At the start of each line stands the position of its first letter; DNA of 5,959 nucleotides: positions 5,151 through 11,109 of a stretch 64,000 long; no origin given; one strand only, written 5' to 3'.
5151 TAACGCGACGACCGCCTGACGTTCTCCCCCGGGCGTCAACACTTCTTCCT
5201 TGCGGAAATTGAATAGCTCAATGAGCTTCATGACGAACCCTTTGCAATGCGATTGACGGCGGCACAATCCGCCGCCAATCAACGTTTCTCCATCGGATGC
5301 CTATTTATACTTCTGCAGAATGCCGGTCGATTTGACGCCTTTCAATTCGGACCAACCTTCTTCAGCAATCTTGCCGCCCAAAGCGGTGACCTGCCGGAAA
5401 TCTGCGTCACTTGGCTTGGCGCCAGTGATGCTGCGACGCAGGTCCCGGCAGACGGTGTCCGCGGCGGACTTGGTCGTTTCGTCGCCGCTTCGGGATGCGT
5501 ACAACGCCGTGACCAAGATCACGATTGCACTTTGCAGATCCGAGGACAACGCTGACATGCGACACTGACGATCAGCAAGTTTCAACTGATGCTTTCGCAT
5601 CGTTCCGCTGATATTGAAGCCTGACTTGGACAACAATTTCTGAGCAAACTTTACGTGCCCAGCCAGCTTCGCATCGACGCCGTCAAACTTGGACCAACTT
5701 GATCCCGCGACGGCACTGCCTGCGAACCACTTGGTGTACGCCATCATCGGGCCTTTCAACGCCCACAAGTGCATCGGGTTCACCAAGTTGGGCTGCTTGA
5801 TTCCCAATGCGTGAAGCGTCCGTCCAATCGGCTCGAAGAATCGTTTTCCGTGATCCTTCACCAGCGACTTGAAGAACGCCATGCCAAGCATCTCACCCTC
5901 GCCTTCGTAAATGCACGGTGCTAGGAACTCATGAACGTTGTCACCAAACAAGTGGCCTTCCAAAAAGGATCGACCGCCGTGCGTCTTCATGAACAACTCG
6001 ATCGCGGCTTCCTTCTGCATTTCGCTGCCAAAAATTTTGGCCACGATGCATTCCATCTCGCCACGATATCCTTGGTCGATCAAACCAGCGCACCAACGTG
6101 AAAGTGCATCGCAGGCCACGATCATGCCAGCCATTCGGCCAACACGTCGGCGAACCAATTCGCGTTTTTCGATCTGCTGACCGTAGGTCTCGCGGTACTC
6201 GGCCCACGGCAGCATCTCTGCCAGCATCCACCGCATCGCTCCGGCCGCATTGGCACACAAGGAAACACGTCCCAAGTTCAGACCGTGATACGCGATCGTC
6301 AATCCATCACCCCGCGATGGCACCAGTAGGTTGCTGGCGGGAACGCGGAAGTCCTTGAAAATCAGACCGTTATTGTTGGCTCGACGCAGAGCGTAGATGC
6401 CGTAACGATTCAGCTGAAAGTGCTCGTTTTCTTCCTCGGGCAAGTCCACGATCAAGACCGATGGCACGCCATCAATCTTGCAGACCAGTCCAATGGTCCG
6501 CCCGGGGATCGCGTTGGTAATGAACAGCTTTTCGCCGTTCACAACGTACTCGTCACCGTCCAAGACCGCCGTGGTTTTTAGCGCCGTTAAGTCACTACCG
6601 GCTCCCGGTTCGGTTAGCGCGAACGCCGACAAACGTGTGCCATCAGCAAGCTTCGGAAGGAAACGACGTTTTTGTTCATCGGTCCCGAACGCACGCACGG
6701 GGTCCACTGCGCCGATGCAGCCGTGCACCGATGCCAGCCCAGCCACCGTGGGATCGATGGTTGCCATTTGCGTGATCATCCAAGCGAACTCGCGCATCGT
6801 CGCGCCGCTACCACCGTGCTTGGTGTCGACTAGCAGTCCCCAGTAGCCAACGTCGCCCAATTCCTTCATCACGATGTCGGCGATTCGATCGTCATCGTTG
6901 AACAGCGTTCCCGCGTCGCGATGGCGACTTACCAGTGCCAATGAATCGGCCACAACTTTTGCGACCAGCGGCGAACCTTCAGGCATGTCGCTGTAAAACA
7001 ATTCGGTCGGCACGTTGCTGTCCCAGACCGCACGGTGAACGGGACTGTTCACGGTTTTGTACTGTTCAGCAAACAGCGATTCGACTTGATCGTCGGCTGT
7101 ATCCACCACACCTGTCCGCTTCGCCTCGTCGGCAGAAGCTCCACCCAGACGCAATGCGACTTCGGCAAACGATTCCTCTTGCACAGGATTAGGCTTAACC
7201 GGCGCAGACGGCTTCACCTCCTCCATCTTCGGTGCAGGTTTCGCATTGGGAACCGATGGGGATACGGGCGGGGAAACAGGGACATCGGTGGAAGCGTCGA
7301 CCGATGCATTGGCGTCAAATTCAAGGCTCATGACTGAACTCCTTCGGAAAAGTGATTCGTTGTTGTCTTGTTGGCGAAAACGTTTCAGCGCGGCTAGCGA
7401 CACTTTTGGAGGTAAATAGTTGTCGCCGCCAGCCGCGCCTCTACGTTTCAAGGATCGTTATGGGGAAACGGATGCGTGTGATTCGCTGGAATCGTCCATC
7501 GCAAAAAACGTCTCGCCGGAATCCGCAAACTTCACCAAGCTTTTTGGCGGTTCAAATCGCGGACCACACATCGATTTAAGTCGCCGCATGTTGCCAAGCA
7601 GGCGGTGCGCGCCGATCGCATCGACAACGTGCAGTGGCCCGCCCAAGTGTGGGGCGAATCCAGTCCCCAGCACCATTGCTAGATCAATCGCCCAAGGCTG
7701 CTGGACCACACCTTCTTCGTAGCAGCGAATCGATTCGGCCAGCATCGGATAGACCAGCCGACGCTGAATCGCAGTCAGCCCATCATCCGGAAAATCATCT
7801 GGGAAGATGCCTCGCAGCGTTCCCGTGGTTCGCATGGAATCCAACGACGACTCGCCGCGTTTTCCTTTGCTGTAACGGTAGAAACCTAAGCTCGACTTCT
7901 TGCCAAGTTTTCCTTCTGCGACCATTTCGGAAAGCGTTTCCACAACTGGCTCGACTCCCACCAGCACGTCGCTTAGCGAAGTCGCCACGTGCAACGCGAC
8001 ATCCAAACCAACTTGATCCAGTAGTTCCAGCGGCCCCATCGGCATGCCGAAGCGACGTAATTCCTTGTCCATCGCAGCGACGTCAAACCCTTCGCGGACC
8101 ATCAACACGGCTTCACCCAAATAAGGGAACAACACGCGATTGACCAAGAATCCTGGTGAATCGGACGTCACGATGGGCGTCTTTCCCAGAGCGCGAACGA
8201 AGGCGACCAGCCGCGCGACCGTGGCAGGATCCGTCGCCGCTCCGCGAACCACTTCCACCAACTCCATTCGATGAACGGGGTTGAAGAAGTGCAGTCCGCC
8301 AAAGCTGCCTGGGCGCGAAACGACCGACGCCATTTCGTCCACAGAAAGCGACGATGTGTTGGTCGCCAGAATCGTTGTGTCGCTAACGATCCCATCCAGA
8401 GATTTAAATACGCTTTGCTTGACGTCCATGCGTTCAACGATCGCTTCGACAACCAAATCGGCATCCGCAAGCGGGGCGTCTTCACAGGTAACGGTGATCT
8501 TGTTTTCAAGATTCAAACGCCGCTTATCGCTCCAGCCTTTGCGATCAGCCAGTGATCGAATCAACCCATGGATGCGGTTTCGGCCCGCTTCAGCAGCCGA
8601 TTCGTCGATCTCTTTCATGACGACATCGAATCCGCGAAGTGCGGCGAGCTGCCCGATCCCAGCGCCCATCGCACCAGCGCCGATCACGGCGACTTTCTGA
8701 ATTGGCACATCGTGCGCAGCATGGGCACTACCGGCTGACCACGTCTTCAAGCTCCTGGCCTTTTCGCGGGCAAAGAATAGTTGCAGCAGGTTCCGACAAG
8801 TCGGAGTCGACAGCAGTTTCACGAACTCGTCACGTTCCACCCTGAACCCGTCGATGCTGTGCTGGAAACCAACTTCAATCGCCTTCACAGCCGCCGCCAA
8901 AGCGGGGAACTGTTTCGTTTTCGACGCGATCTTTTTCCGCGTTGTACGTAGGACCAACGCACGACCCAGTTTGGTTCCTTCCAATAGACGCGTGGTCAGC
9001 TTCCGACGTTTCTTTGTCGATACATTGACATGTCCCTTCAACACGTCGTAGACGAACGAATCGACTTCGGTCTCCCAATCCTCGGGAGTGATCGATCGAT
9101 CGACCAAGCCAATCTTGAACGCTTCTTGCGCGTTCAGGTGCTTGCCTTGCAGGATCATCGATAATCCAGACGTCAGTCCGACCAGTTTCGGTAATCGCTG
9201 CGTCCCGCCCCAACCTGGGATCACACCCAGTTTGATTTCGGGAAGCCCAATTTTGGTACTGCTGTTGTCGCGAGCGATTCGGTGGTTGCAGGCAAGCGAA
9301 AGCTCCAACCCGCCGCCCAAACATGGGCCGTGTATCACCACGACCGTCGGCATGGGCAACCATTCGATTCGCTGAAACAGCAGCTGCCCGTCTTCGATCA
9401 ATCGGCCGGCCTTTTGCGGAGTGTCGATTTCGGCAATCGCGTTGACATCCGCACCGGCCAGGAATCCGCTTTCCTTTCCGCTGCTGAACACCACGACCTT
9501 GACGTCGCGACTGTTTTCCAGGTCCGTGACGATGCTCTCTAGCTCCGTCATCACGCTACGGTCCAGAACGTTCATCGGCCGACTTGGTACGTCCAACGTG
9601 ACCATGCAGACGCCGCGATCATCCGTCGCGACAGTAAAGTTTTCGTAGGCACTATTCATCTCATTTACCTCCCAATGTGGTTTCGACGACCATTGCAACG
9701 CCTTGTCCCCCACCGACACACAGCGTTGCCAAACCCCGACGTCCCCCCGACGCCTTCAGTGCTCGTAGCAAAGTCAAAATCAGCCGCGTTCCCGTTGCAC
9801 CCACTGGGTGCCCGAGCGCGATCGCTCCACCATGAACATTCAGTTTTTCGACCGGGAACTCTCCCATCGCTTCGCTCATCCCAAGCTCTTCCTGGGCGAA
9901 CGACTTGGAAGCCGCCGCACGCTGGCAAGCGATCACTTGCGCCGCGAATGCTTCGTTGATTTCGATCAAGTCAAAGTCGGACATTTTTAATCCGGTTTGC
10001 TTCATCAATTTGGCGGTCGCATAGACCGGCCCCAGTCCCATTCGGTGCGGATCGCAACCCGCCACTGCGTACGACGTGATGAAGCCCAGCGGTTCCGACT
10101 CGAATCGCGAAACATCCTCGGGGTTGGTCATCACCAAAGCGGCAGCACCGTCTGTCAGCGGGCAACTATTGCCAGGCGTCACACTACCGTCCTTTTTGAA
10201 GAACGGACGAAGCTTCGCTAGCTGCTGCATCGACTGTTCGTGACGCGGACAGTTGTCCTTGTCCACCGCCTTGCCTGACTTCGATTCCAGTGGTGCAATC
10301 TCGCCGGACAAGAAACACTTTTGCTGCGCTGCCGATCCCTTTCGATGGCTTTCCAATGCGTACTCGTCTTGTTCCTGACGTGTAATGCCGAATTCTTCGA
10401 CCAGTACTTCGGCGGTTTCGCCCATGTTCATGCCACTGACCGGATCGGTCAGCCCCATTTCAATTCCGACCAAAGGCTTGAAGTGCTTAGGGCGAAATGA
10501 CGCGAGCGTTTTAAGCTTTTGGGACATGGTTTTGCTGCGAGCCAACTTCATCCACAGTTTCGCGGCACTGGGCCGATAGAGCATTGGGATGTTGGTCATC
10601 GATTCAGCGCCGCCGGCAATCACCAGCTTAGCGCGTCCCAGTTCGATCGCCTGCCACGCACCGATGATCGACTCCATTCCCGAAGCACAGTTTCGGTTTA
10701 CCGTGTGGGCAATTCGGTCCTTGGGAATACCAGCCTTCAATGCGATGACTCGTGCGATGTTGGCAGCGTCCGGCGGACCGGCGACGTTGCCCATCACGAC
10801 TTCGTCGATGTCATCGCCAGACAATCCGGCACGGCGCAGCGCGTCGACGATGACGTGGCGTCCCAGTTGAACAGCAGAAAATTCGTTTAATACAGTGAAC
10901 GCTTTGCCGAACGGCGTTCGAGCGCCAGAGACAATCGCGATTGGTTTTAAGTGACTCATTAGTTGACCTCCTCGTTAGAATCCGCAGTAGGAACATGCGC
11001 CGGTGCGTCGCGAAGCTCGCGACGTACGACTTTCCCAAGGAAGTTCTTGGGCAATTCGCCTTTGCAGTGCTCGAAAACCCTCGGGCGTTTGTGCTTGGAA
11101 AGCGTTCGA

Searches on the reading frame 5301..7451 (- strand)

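Call 9: search_protein_families(library=pfam, proteins=[window:5301-7451:-], max_evalue=0.001)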
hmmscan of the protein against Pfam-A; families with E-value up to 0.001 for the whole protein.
window:5301-7451:- (716 aa): 3 families
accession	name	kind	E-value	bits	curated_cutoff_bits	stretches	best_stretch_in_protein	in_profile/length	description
PF00441.29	Acyl-CoA_dh_1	-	5.7e-19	69.2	22.4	1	381-523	1-142/150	Acyl-CoA dehydrogenase, C-terminal domain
PF02771.21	Acyl-CoA_dh_N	-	2.1e-17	64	22.9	1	189-271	31-112/113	Acyl-CoA dehydrogenase, N-terminal domain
PF02770.24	Acyl-CoA_dh_M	-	3.2e-13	50.1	33.3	1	276-365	1-94/97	Acyl-CoA dehydrogenase, middle domain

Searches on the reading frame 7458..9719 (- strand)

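Call 9: search_protein_families(library=pfam, proteins=[window:7458-9719:-], max_evalue=0.001)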
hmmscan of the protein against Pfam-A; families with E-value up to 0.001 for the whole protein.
window:7458-9719:- (753 aa): 5 families
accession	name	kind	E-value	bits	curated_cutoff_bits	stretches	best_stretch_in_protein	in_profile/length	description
PF02737.24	3HCDH_N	-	1e-57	195.4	22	1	342-520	1-179/180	3-hydroxyacyl-CoA dehydrogenase, NAD binding domain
PF00378.25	ECH_1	-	1e-35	123.7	27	1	35-218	4-182/251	Enoyl-CoA hydratase/isomerase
PF00725.27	3HCDH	-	2e-32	112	22.1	2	523-616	1-97/97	3-hydroxyacyl-CoA dehydrogenase, C-terminal domain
PF16113.10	ECH_2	-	8.6e-27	95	27.2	1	39-218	3-180/335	Enoyl-CoA hydratase/isomerase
PF01266.30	DAO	-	0.00067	19.7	27.9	0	342-404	1-65/353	FAD dependent oxidoreductase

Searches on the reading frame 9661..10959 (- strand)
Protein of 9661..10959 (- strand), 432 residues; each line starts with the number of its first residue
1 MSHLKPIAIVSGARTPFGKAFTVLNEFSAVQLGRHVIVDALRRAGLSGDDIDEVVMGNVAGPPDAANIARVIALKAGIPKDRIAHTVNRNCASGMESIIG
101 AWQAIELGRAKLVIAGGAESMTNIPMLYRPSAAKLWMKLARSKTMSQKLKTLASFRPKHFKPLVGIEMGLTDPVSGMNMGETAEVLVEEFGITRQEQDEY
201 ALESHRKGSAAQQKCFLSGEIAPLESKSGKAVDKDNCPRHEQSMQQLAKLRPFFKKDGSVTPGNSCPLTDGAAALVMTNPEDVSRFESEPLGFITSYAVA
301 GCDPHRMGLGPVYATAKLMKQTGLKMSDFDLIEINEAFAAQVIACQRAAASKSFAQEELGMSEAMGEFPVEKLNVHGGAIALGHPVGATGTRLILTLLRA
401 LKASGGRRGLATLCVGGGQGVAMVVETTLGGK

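Call 9: search_protein_families(library=pfam, proteins=[window:9661-10959:-], max_evalue=0.001)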
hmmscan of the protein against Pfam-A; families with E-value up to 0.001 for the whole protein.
window:9661-10959:- (432 aa): 3 families
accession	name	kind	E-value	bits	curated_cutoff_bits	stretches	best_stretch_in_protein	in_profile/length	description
PF00108.29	Thiolase_N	-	4.7e-73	246.2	26.4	1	7-279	1-258/260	Thiolase, N-terminal domain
PF02803.24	Thiolase_C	-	7e-44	148.9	27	1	290-426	3-122/123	Thiolase, C-terminal domain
PF00109.32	ketoacyl-synt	-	1.7e-05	25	20.8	1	84-134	167-217/252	Beta-ketoacyl synthase, N-terminal domain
